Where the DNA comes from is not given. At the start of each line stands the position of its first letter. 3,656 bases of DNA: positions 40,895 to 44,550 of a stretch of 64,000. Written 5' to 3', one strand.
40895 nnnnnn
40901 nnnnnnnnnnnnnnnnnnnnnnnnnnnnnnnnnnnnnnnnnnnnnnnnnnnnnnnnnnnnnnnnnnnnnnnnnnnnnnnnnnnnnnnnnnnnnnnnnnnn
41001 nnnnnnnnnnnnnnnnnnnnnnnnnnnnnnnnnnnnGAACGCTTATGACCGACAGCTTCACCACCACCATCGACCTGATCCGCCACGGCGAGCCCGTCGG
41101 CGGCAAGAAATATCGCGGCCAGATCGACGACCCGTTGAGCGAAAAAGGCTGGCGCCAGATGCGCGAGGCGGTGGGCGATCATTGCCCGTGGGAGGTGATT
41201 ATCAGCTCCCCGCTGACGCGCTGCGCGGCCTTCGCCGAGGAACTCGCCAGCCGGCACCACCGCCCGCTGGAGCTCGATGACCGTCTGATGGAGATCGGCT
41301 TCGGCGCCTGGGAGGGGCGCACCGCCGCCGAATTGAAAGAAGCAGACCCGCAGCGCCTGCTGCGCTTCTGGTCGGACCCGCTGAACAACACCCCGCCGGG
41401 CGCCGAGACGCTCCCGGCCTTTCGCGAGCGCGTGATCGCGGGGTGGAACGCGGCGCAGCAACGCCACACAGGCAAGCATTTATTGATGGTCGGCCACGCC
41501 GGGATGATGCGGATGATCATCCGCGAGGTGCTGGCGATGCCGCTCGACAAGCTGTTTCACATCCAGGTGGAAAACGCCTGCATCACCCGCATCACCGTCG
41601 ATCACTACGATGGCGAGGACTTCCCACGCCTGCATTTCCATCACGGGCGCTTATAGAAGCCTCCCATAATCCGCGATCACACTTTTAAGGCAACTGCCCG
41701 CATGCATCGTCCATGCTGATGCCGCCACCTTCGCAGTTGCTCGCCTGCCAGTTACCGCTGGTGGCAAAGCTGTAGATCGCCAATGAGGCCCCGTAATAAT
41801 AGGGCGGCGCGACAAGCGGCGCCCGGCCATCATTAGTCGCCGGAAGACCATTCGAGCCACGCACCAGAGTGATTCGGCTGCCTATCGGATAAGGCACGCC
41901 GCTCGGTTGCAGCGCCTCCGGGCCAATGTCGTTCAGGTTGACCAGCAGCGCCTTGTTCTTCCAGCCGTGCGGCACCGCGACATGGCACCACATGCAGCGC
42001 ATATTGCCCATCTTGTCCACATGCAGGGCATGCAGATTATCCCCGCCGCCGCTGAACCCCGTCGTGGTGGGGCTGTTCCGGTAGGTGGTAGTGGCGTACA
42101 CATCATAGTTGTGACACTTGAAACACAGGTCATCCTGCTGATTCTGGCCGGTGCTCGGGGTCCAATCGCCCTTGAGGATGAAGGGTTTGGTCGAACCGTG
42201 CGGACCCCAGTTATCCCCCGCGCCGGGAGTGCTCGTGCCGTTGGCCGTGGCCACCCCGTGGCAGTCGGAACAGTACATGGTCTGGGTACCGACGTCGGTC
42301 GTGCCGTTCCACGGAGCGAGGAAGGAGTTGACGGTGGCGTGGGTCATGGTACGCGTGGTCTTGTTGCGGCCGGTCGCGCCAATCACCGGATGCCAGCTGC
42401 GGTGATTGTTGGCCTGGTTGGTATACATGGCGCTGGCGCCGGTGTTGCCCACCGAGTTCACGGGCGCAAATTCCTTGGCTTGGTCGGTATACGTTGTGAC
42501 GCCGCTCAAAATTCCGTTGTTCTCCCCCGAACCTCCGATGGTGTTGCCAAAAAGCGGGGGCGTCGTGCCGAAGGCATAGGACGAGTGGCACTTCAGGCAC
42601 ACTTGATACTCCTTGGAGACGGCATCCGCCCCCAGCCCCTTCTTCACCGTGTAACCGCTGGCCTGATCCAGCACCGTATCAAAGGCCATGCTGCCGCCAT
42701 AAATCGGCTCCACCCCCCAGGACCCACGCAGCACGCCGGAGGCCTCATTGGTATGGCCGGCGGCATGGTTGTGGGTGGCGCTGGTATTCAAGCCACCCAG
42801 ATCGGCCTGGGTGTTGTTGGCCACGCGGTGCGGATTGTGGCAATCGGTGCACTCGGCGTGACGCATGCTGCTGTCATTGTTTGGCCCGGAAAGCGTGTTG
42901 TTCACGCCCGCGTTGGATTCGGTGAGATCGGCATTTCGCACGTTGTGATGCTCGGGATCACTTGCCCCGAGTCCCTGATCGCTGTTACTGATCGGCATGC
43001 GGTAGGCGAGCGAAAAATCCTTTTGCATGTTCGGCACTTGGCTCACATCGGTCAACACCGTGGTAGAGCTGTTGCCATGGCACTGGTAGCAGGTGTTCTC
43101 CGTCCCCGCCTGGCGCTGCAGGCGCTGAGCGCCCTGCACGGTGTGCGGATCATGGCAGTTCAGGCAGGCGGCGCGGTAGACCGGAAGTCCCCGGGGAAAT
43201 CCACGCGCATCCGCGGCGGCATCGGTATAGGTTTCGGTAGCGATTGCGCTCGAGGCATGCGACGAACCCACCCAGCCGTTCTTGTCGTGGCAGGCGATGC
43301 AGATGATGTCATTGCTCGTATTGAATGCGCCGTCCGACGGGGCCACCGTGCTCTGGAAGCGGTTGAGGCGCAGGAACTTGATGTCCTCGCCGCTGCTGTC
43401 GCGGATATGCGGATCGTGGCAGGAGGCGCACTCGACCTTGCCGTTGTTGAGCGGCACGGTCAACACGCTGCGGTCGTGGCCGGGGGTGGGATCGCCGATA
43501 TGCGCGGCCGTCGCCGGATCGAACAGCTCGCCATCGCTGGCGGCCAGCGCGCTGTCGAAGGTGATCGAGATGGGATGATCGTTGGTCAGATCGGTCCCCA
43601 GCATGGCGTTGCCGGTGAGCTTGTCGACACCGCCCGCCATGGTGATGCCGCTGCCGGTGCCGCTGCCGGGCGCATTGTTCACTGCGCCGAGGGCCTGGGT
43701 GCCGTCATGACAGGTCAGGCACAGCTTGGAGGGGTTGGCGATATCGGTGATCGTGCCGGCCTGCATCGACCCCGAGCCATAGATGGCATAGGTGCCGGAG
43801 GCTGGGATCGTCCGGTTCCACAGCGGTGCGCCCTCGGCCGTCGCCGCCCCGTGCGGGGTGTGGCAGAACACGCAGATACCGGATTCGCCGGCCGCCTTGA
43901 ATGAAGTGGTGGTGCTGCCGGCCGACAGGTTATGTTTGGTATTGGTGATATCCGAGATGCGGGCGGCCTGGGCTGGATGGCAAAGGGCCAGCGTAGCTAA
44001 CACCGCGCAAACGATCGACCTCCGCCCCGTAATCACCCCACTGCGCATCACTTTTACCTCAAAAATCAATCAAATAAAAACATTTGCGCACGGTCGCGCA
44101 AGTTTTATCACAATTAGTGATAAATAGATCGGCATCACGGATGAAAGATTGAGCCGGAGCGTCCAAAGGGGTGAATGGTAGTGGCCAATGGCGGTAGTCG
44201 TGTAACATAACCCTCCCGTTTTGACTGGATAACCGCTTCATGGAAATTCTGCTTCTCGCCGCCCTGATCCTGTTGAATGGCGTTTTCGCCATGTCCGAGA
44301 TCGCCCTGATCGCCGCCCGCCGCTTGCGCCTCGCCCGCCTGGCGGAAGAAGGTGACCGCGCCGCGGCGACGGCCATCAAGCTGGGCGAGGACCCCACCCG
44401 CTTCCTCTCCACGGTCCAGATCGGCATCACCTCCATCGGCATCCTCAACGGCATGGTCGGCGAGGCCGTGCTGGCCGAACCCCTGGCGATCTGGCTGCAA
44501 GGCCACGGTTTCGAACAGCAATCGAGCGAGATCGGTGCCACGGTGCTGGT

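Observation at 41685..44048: Solitary 11-heme cytochrome with an OmcE (nanowire)-like N-terminal module in a gammaproteobacterium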

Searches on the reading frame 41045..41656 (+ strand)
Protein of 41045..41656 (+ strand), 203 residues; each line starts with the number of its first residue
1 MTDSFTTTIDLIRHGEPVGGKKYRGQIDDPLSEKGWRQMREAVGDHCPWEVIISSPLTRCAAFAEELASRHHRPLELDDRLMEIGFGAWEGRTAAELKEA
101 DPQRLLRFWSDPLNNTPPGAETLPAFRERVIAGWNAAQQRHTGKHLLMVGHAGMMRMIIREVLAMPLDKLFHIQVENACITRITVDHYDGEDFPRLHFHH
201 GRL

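Call 94: search_protein_families(library=pfam, proteins=[window:41045-41656:+], max_evalue=0.001)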
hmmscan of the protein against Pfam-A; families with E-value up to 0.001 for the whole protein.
window:41045-41656:+ (203 aa): 1 family
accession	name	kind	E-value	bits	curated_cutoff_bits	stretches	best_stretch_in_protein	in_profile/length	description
PF00300.27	His_Phos_1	-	1.8e-45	155.5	21.7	1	11-189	3-185/194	Histidine phosphatase superfamily (branch 1)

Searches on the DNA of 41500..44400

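Call 68: search_rna_families(source=window, start=41500, end=44400, threshold=evalue, max_evalue=1)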
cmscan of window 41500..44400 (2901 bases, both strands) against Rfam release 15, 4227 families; matches with E-value up to 1: 0.
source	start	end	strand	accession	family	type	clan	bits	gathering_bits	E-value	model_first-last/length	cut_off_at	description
